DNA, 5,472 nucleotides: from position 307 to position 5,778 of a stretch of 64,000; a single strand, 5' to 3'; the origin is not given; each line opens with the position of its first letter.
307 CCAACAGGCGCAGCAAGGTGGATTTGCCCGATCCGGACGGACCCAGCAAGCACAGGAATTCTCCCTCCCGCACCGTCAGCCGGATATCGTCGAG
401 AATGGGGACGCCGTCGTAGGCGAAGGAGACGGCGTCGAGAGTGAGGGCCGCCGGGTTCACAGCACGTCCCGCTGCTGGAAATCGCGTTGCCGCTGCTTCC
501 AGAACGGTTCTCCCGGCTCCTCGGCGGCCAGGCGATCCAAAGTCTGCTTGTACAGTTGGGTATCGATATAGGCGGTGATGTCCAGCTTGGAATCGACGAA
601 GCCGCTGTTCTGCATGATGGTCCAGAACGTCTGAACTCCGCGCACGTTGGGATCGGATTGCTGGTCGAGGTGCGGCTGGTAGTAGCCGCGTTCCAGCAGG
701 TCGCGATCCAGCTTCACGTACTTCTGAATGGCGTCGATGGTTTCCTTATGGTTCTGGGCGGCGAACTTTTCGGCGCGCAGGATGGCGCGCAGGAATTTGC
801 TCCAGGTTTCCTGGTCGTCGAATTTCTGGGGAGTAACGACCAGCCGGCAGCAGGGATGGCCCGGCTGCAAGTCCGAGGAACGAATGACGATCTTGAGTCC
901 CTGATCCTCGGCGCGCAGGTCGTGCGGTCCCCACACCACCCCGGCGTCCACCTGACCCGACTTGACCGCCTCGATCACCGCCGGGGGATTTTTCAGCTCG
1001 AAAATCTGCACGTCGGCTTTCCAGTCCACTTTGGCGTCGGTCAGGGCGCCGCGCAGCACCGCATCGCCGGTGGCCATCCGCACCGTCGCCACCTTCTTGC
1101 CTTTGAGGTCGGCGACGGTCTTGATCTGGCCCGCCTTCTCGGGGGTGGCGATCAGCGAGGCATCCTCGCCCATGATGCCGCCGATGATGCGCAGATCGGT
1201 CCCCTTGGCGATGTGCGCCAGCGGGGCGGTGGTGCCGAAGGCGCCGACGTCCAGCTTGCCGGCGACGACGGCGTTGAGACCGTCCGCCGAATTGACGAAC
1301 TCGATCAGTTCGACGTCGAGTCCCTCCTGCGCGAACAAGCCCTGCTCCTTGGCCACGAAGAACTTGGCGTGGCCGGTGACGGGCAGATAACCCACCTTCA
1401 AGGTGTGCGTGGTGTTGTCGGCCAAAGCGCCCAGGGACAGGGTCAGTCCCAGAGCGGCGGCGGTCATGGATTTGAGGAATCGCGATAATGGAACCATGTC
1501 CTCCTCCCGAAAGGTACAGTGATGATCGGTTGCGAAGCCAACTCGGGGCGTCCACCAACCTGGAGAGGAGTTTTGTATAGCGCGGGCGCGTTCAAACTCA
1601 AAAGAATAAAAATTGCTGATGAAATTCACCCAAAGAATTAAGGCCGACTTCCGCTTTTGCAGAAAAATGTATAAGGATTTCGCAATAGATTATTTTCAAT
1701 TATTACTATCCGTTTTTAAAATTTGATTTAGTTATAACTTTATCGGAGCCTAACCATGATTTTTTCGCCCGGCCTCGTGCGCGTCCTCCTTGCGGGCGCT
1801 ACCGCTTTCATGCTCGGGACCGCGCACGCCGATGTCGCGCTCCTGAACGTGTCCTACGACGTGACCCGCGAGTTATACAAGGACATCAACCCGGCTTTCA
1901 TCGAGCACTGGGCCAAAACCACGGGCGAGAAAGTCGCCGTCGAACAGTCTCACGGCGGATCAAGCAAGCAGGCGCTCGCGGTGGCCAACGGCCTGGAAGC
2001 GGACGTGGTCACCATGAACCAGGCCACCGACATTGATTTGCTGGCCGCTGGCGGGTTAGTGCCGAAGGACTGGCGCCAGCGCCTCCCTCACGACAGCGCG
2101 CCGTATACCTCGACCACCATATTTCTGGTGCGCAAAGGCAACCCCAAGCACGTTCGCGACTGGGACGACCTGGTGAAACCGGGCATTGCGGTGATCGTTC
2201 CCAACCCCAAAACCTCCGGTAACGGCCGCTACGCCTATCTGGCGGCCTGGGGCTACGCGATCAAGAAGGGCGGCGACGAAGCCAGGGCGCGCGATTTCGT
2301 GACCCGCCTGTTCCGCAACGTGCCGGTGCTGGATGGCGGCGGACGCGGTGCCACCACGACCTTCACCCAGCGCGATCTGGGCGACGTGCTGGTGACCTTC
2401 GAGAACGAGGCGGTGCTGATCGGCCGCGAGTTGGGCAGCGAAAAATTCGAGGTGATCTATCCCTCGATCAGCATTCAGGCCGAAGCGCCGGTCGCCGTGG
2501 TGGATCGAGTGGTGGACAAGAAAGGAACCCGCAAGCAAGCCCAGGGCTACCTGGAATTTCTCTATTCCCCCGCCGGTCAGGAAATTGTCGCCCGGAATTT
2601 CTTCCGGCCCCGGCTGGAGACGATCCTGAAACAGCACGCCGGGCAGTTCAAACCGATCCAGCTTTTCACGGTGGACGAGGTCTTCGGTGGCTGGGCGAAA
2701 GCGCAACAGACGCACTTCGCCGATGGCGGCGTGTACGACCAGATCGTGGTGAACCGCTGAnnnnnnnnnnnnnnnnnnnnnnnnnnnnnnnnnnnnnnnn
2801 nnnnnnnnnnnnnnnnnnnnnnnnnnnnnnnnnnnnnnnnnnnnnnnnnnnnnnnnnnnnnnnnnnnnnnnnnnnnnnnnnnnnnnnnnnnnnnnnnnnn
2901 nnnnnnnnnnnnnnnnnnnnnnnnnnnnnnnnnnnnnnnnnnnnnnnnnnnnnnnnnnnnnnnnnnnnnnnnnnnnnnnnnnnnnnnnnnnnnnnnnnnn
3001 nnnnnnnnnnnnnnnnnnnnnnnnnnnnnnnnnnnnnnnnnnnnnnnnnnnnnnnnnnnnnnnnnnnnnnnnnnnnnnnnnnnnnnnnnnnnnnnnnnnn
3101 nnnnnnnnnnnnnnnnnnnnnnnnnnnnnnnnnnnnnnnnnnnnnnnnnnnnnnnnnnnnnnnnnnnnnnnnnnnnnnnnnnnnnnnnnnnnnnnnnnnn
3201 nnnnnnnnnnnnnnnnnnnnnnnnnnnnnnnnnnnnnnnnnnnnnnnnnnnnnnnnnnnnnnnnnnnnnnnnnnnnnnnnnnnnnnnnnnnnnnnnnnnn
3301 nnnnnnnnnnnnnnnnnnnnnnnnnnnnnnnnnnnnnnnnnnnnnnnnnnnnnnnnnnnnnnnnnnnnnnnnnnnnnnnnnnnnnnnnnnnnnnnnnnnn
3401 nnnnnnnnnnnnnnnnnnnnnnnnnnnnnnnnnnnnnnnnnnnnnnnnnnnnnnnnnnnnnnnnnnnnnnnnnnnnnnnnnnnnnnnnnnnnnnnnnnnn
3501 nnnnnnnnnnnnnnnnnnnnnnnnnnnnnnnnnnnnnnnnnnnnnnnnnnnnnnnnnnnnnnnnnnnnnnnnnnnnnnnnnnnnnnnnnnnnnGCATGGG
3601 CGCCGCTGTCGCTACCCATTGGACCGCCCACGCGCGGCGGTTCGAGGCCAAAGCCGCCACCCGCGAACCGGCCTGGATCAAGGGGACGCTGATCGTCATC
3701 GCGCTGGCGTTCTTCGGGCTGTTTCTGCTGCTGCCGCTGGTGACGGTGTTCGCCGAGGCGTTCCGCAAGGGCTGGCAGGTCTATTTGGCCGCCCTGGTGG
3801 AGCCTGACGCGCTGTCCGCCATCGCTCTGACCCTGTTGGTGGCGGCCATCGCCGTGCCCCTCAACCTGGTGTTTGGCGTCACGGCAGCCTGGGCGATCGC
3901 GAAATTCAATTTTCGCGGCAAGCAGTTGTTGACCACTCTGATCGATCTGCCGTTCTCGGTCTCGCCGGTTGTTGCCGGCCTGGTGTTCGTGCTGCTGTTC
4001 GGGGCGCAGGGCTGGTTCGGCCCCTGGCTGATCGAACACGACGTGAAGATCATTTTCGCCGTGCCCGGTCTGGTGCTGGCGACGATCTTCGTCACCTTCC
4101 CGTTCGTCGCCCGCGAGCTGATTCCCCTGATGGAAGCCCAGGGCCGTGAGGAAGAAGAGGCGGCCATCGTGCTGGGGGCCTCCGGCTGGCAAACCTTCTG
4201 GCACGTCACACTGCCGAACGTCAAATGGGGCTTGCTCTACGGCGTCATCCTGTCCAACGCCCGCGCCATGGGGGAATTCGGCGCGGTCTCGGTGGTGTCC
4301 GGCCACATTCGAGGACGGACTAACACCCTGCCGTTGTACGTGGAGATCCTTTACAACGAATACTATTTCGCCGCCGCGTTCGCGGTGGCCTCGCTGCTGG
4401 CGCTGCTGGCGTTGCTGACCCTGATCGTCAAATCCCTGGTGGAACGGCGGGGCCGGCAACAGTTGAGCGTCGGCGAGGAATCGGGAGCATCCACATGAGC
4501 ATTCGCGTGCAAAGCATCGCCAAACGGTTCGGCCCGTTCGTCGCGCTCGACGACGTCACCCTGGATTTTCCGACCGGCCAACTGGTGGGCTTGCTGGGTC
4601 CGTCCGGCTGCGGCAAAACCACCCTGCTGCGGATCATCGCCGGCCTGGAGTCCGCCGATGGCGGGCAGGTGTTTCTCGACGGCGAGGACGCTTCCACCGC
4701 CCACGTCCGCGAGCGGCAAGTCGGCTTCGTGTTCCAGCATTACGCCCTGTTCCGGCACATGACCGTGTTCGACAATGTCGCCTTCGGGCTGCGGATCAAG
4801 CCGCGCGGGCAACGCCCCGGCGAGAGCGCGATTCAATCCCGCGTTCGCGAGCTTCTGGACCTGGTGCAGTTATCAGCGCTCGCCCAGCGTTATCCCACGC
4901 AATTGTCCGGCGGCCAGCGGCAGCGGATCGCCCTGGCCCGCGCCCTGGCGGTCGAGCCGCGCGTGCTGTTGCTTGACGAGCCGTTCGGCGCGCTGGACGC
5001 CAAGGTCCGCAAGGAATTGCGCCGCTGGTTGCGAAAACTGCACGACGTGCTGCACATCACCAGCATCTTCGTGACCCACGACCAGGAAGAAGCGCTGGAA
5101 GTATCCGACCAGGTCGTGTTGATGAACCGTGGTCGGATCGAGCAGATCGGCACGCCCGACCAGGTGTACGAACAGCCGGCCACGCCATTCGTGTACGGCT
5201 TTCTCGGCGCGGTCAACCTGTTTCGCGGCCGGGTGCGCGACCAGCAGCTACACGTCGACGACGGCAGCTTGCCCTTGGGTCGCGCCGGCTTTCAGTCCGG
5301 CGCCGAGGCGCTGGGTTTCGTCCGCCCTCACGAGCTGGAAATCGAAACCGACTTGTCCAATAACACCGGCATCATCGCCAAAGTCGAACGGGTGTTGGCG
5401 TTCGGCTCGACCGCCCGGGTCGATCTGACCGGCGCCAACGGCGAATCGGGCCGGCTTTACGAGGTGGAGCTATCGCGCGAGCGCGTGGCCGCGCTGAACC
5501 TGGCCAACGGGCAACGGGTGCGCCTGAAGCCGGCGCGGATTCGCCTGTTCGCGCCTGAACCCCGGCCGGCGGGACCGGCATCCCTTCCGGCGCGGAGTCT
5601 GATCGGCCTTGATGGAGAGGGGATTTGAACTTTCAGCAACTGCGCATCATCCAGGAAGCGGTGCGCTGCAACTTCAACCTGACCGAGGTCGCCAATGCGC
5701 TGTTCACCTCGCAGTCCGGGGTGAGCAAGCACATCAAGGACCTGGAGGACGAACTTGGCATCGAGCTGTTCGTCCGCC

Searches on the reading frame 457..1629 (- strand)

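Call 77: search_protein_families(library=pfam, proteins=[window:457-1629:-], max_evalue=0.00001)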
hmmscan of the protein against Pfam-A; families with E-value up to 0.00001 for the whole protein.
window:457-1629:- (390 aa): 5 families
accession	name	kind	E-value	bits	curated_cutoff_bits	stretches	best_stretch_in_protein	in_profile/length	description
PF09084.16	NMT1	-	3.4e-29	102.7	20.5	1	85-295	2-214/216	NMT1/THI5 like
PF13379.11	NMT1_2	-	9e-29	101.5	24.7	1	74-298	5-244/252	NMT1-like family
PF12974.12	Phosphonate-bd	-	4.2e-11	43.1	27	1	157-261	86-196/242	ABC transporter, phosphonate, periplasmic substrate-binding protein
PF04069.17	OpuAC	-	7.1e-08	32.8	21.2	1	76-321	2-242/257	Substrate binding domain of ABC-type glycine betaine transport system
PF16868.10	NMT1_3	-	6.4e-06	26.4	27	0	106-232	42-166/289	NMT1-like family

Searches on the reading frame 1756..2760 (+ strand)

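Call 77: search_protein_families(library=pfam, proteins=[window:1756-2760:+], max_evalue=0.00001)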
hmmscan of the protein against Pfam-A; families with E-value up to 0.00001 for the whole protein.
window:1756-2760:+ (334 aa): 3 families
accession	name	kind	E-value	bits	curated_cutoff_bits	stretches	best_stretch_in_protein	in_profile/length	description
PF13531.11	SBP_bac_11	-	2.2e-37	129.5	25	1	37-284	9-227/227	Bacterial extracellular solute-binding protein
PF01547.30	SBP_bac_1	-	1.1e-14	55.6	26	1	44-276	10-307/307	Bacterial extracellular solute-binding protein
PF13343.11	SBP_bac_6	-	2.5e-07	30.9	24.6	1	134-291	81-224/245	Bacterial extracellular solute-binding protein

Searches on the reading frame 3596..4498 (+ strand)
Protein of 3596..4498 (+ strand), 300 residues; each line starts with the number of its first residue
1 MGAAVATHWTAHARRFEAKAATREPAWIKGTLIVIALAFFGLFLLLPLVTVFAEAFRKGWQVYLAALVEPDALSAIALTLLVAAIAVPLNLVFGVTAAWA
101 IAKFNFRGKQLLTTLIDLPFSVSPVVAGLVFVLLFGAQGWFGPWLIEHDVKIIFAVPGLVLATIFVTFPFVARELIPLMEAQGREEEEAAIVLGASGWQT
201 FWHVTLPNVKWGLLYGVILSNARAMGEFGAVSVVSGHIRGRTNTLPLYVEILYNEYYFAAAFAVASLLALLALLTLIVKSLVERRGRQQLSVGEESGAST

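Call 77: search_protein_families(library=pfam, proteins=[window:3596-4498:+], max_evalue=0.00001)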
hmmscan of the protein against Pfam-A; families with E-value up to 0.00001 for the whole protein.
window:3596-4498:+ (300 aa): 1 family
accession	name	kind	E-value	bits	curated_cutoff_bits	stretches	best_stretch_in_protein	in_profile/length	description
PF00528.27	BPD_transp_1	-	8.6e-16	58.6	26.4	1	92-285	3-181/184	Binding-protein-dependent transport system inner membrane component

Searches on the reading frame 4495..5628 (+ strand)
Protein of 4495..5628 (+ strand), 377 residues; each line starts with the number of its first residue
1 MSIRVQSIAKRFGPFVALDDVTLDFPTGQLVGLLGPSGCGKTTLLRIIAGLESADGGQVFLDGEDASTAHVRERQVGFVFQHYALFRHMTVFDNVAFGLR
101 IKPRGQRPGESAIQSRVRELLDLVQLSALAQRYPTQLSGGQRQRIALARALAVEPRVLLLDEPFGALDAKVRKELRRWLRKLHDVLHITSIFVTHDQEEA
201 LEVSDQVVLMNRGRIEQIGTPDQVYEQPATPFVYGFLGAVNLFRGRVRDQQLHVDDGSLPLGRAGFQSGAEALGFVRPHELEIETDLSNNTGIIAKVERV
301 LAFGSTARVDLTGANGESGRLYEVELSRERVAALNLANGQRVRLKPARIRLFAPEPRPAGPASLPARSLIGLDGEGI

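Call 77: search_protein_families(library=pfam, proteins=[window:4495-5628:+], max_evalue=0.00001)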
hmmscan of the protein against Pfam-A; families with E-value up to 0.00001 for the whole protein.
window:4495-5628:+ (377 aa): 4 families
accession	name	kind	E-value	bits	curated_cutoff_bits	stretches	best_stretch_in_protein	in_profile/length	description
PF00005.33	ABC_tran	-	8.5e-38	130.5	25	1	18-164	1-136/137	ABC transporter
PF12857.13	TOBE_3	-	3.4e-13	49.7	27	1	292-346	6-58/59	TOBE-like domain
PF17850.7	CysA_C_terminal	-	2.1e-12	47.9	29.7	1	241-283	1-43/43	CysA C-terminal regulatory domain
PF13304.12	AAA_21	-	2.1e-09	38.3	27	0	128-198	229-301/304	AAA domain, putative AbiEii toxin, Type IV TA system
